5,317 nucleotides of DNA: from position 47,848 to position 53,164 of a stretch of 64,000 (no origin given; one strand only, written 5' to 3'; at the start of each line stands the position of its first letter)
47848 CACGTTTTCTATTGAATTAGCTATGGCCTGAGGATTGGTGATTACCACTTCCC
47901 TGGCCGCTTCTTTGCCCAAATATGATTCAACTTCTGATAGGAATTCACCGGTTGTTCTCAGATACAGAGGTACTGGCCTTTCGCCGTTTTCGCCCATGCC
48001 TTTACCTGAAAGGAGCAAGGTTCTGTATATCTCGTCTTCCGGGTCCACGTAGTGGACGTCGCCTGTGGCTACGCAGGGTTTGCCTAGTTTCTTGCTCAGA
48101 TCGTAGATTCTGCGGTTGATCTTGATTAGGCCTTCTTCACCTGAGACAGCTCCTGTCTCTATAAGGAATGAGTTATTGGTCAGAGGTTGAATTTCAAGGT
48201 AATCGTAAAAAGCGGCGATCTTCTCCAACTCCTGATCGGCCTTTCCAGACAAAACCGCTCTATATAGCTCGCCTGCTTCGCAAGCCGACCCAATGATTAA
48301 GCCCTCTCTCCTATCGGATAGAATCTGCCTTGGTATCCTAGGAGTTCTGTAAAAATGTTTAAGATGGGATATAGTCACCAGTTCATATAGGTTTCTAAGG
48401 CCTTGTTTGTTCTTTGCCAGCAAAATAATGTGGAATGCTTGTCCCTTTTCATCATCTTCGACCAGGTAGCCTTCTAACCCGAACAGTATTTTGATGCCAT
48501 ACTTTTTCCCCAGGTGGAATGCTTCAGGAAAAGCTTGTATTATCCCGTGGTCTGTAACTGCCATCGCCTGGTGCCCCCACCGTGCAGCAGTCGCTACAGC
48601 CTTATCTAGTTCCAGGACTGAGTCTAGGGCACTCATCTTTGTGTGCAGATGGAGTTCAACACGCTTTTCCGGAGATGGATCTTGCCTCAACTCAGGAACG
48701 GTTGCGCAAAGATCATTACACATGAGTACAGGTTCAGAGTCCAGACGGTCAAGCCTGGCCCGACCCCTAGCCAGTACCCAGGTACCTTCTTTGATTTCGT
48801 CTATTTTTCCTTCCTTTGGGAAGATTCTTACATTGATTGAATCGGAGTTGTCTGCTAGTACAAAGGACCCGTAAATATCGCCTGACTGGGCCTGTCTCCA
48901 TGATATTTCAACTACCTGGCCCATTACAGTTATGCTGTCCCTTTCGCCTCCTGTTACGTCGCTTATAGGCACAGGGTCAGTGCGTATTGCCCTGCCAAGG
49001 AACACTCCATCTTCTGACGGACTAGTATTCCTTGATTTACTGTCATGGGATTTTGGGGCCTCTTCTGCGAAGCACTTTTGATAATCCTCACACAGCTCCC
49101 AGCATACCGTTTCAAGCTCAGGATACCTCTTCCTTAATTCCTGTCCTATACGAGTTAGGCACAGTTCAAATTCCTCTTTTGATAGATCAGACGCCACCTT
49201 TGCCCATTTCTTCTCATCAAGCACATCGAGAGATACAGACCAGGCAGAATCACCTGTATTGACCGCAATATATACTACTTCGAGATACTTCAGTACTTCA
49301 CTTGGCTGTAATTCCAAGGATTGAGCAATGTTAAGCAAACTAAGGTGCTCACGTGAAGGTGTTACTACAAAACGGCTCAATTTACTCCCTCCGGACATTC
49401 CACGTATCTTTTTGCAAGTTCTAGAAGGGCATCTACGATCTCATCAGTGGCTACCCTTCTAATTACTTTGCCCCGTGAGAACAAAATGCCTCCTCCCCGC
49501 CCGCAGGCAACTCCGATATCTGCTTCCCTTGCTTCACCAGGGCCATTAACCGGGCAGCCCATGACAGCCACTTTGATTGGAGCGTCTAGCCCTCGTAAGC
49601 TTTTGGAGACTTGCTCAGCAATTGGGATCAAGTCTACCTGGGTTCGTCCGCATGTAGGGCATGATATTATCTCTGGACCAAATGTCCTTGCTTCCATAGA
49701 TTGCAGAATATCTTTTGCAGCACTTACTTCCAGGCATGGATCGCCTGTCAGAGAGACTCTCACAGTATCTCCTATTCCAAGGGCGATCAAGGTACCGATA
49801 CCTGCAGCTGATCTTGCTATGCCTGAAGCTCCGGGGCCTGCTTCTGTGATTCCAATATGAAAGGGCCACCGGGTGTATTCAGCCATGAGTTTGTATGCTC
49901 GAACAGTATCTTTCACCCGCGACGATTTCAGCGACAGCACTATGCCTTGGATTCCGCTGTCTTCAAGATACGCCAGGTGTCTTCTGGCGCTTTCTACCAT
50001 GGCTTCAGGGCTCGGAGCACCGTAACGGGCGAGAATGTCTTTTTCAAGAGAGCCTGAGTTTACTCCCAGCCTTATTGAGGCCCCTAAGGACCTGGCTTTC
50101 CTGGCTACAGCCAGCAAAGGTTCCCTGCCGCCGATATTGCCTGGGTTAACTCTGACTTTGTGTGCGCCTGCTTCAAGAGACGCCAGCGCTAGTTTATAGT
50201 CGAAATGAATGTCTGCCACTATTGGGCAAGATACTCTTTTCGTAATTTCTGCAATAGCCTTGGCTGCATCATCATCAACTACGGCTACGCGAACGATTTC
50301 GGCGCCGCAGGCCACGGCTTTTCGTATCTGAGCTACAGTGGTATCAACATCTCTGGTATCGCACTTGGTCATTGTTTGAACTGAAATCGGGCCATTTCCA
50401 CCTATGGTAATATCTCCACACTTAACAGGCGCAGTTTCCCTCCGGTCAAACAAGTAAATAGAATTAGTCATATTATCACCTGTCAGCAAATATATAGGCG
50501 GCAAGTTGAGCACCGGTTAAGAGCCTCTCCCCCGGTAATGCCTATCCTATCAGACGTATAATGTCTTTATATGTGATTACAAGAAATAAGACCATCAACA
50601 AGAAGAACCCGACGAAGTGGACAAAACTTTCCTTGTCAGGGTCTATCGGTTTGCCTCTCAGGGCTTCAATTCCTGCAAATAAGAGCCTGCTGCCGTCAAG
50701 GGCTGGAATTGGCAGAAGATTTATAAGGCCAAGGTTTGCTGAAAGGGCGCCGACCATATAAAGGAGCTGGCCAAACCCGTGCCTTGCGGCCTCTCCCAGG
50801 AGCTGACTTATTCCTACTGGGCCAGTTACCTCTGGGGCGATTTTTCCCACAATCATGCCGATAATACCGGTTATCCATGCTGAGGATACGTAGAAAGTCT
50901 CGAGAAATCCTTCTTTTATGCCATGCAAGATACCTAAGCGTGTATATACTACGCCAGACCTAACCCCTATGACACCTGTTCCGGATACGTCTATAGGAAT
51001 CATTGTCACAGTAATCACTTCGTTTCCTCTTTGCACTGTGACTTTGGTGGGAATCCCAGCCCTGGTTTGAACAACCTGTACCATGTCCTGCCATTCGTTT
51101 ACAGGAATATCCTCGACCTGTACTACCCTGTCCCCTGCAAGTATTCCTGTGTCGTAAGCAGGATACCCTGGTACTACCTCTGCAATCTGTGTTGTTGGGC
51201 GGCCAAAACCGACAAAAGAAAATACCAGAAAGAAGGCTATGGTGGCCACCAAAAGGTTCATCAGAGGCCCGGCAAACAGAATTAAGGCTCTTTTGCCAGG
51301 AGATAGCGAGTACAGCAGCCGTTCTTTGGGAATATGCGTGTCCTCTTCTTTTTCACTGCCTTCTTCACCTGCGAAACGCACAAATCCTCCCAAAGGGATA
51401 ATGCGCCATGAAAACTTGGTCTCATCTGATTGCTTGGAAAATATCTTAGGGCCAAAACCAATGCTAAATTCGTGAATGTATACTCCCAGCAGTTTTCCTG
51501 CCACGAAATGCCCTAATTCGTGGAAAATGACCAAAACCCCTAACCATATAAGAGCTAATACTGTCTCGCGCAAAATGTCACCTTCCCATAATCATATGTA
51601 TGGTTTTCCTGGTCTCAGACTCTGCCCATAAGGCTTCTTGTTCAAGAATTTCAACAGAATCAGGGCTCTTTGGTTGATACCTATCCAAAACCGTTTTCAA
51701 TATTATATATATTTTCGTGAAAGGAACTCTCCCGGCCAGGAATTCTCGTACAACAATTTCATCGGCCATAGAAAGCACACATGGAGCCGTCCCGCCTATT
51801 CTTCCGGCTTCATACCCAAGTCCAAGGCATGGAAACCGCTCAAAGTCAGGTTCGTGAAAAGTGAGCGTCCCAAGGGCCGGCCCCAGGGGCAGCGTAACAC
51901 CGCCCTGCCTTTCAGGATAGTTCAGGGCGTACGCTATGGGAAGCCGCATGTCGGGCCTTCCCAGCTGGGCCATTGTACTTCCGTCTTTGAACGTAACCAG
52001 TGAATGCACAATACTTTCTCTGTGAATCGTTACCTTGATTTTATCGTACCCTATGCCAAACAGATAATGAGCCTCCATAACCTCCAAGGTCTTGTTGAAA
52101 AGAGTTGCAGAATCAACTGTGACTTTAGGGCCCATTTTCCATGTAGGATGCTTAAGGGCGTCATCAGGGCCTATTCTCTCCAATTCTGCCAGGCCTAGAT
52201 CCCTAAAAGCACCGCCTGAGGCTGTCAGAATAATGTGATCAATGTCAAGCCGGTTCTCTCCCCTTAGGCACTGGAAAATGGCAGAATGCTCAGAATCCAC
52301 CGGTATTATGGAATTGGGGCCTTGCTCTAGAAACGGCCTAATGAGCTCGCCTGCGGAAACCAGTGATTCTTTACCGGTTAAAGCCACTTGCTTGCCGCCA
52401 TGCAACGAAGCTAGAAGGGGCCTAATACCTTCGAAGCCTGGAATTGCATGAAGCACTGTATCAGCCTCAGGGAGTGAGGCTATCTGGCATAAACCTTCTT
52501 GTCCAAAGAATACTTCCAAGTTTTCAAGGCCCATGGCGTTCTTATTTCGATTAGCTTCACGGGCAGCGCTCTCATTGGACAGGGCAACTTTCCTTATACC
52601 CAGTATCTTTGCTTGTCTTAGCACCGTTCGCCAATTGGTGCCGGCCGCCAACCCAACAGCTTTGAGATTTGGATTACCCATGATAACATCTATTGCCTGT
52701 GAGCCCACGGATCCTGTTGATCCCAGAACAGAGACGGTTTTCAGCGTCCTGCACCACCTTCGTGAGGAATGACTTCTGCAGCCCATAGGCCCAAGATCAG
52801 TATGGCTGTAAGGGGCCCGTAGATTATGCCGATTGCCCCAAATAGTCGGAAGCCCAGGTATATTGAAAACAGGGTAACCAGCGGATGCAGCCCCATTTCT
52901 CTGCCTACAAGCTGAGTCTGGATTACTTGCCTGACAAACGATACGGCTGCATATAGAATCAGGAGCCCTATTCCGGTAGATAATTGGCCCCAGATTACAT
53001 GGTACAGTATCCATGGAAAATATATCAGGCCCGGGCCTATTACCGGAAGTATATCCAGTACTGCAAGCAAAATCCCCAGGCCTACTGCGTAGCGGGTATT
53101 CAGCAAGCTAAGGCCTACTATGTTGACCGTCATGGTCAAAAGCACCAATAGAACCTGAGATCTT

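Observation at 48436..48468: polC lacks the DEDDh proofreading exonuclease domain; the PHP halves are fused directly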

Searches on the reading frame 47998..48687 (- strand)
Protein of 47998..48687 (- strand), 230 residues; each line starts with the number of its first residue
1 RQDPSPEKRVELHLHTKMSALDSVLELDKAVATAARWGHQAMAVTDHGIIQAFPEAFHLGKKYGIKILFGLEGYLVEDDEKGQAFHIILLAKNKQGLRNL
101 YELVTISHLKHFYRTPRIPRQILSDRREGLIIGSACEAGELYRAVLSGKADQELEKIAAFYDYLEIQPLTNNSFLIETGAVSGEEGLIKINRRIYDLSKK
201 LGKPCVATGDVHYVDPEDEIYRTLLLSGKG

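Call 23: search_solved_structures(query=window:47998-48687:-, show_alignments=5, max_evalue=0.00001)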
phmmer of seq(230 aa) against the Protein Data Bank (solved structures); distinct sequences matched with E-value up to 0.00001: 13.
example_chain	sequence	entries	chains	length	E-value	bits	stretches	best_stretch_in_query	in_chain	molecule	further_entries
3f2b_A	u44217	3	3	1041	1.3e-65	224.4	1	1-230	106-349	DNA-directed DNA polymerase III alpha chain | GEOBACILLUS KAUSTOPHILUS DNA POLC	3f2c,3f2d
9qpc_A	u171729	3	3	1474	7.9e-58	198.9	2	80-229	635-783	DNA polymerase III PolC-type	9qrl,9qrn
2hpi_A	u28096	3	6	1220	3.3e-20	75.9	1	8-226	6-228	DNA polymerase III alpha subunit | DNA polymerase III subunit alpha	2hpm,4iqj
3e0d_A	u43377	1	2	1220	7.6e-19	71.4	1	8-226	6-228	DNA polymerase III subunit alpha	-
5lew_A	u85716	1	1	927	6.9e-17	65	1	67-216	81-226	DNA polymerase III subunit alpha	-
4jom_A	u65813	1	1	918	1e-16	64.5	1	8-218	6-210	DNA polymerase III subunit alpha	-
7pu7_A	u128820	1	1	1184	1.1e-16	64.4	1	67-216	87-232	DNA polymerase III subunit alpha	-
4gx8_A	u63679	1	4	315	8.8e-14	54.9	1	8-218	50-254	DNA polymerase III subunit epsilon,DNA polymerase III subunit alpha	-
4gx9_A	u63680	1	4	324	9.6e-14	54.7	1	8-218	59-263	DNA polymerase III subunit epsilon,DNA polymerase III subunit alpha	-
2hnh_A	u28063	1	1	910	3.2e-13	53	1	8-218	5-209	DNA polymerase III alpha subunit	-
2hqa_A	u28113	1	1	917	3.2e-13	53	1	8-218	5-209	DNA polymerase III alpha subunit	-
5m1s_A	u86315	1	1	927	3.3e-13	53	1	8-218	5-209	DNA polymerase III subunit alpha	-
5fku_A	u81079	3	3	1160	4.6e-13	52.5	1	8-218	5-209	DNA POLYMERASE III SUBUNIT ALPHA | DNA POLYMERASE III ALPHA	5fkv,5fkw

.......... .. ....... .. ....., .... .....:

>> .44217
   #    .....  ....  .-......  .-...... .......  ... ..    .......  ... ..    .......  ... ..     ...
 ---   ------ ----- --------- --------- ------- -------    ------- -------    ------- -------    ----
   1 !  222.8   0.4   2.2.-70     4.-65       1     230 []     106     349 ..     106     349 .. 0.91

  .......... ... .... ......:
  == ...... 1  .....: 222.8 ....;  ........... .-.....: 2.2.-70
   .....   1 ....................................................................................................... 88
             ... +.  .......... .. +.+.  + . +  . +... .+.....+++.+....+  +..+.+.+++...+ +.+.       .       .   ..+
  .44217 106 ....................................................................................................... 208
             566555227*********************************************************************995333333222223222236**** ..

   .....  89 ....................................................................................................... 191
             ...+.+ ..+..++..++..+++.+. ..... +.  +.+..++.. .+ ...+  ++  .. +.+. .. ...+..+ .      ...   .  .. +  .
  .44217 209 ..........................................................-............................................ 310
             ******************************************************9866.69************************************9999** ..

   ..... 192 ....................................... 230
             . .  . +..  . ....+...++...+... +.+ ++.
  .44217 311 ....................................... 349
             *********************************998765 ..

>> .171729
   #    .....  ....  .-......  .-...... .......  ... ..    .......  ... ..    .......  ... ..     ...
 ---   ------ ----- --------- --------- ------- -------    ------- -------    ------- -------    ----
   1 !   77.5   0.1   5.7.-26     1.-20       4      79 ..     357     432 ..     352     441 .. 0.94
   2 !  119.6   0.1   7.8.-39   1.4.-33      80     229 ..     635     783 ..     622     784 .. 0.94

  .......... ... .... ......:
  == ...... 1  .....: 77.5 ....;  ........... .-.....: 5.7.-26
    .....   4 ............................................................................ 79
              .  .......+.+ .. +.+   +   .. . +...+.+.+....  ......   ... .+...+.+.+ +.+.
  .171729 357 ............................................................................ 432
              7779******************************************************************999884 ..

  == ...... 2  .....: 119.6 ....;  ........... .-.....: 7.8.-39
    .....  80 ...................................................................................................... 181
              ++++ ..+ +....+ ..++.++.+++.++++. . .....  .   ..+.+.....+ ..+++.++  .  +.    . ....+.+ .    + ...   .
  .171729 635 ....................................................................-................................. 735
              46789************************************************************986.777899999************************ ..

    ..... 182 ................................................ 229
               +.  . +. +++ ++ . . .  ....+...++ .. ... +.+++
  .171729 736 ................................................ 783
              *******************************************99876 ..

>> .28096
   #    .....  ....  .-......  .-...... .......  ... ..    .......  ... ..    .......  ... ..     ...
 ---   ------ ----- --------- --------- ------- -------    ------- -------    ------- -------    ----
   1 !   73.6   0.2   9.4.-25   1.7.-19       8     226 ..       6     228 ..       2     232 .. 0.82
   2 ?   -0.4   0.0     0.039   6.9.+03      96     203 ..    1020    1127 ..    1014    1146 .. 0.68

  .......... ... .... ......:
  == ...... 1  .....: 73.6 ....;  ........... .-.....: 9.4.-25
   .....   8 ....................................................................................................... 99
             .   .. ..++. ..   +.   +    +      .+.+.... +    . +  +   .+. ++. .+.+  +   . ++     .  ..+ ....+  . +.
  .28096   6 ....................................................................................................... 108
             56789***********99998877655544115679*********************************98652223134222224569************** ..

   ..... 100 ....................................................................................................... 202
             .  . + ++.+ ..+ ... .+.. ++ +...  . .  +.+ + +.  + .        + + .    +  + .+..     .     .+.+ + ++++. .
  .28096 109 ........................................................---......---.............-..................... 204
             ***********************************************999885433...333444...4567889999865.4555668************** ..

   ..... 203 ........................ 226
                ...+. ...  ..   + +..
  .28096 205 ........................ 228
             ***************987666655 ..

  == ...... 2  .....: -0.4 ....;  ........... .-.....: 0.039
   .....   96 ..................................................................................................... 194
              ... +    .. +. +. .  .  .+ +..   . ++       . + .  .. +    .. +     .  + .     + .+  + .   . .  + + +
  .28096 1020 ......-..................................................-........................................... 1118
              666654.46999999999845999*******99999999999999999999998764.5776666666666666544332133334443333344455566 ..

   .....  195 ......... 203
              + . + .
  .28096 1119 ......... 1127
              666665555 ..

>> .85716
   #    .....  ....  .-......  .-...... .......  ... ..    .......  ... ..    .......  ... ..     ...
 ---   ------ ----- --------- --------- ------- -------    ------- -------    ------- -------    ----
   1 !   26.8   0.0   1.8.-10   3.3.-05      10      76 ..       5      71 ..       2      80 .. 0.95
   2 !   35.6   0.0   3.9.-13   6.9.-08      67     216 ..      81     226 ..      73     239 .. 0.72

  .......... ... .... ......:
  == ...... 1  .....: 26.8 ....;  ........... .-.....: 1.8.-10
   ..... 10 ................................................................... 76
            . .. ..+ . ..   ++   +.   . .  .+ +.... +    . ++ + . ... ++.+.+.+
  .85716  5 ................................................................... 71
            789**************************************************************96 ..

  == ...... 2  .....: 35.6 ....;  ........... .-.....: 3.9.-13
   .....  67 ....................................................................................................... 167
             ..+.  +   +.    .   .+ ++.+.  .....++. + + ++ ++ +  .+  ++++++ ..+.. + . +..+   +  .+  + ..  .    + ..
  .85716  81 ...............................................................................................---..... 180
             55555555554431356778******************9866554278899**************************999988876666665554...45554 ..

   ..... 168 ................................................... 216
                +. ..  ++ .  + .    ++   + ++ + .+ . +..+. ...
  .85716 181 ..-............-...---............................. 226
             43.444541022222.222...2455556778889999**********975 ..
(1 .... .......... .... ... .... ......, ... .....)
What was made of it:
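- Gka and 9QPC PolC carry N at ligand 8 (call 23).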

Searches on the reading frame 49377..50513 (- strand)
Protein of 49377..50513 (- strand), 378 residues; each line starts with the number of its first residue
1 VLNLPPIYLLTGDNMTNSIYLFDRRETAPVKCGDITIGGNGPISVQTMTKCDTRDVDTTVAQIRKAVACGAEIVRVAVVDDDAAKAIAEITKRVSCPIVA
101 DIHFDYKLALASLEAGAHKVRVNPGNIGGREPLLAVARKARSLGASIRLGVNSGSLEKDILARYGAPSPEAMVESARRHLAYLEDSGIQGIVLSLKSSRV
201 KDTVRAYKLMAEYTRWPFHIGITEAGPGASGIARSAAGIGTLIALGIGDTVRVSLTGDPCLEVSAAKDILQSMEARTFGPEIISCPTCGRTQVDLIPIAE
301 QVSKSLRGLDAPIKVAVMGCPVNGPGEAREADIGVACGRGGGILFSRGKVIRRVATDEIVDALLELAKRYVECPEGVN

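Call 64: search_protein_families(library=ncbifam, proteins=[window:49377-50513:-], max_evalue=1e-10)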
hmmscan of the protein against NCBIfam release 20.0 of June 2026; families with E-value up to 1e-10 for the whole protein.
window:49377-50513:- (378 aa): 4 families
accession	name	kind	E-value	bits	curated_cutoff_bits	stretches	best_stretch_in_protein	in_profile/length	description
NF001540.0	PRK00366.1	equivalog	8.2e-133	442.7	345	1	21-372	10-362/364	flavodoxin-dependent (E)-4-hydroxy-3-methylbut-2-enyl-diphosphate synthase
TIGR00612.1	ispG_gcpE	equivalog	1.5e-116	389.5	280.25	1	24-366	1-355/357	(E)-4-hydroxy-3-methylbut-2-enyl-diphosphate synthase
NF002534.0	PRK02048.1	equivalog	4.2e-67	227.2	886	3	136-276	146-290/613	4-hydroxy-3-methylbut-2-en-1-yl diphosphate synthase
NF001912.0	PRK00694.1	equivalog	1.8e-64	218.4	1045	3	137-272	151-290/606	4-hydroxy-3-methylbut-2-en-1-yl diphosphate synthase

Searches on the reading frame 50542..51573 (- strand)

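Call 64: search_protein_families(library=ncbifam, proteins=[window:50542-51573:-], max_evalue=1e-10)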
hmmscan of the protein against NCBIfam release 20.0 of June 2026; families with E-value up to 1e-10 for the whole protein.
window:50542-51573:- (343 aa): 2 families
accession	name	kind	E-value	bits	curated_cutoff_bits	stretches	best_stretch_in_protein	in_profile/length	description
TIGR00054.1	TIGR00054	equivalog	2e-75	254.2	147.55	2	128-342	204-420/421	RIP metalloprotease RseP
NF008046.0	PRK10779.1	equivalog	6.2e-44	150.8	477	2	128-341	224-450/450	sigma E protease regulator RseP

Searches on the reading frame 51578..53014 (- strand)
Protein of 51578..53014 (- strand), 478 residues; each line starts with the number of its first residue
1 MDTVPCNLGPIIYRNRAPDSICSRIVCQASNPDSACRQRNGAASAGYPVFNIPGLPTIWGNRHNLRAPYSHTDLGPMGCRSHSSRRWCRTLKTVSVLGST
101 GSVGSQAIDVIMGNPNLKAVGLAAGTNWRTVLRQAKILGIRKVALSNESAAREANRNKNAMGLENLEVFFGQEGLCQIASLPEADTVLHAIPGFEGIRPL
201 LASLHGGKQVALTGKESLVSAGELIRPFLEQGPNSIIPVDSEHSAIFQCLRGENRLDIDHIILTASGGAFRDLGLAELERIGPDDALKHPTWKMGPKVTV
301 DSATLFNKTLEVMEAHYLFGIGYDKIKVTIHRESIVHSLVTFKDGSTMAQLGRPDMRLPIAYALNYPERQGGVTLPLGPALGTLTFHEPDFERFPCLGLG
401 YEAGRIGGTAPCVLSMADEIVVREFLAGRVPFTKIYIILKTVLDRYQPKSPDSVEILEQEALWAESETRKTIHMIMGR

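Call 64: search_protein_families(library=ncbifam, proteins=[window:51578-53014:-], max_evalue=1e-10)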
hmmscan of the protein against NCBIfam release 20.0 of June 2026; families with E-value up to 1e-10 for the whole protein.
window:51578-53014:- (478 aa): 3 families
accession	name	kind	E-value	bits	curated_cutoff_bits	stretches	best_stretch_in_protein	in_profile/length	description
NF009114.0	PRK12464.1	equivalog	2.5e-122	408.6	461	1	91-469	2-379/389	1-deoxy-D-xylulose-5-phosphate reductoisomerase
TIGR00243.1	Dxr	equivalog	3.7e-117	391.5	315.7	1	92-473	2-385/389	1-deoxy-D-xylulose-5-phosphate reductoisomerase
NF003938.0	PRK05447.1-1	equivalog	2.2e-101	339.8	515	1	92-458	2-379/398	1-deoxy-D-xylulose-5-phosphate reductoisomerase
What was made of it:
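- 49377..53014 (-): Upstream context that marks the canonical locus: ispG (49377-50513), rseP (50542-51573) and dxr (51578 to about 52747; the listed ORF over-extends to 53014). NCBIfam equivalogs all score above cut-off (call 64).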
